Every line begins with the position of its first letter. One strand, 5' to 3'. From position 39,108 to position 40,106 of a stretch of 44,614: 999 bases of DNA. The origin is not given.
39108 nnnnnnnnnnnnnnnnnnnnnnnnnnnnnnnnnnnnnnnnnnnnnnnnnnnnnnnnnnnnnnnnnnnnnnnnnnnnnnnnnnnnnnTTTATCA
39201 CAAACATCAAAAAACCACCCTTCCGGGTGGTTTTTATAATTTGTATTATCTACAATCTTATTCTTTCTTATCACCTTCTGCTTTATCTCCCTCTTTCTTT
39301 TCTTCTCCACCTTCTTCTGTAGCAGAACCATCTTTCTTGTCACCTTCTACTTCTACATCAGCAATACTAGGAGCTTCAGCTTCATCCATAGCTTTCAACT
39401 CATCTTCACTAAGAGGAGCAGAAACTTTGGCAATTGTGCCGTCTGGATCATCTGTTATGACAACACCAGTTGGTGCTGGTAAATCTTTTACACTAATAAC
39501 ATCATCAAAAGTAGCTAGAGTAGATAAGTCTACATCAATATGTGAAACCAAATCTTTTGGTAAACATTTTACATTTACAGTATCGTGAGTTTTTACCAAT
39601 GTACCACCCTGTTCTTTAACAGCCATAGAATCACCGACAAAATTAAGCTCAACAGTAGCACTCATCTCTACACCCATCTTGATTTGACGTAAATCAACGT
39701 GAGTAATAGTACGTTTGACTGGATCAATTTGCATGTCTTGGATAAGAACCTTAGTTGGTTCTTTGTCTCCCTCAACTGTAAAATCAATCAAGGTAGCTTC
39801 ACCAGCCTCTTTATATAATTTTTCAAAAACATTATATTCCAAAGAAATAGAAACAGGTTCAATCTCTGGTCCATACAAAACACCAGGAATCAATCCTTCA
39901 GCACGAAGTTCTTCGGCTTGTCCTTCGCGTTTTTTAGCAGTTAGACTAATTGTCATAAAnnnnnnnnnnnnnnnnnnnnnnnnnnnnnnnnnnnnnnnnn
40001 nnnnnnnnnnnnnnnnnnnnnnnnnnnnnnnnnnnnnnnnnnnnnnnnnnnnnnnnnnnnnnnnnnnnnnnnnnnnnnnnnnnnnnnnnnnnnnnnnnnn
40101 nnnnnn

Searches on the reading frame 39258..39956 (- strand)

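Call 57: search_protein_families(library=pfam, proteins=[window:39258-39956:-], max_evalue=0.001)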
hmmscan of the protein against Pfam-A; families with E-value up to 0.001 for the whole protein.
window:39258-39956:- (232 aa): 2 families
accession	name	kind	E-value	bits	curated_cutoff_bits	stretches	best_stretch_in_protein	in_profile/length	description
PF01386.24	Ribosomal_L25p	-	1.1e-22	80.7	23.6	1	5-89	1-82/82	Ribosomal L25p family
PF14693.11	Ribosomal_TL5_C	-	4.9e-20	72.1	27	1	98-181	2-83/84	Ribosomal protein TL5, C-terminal domain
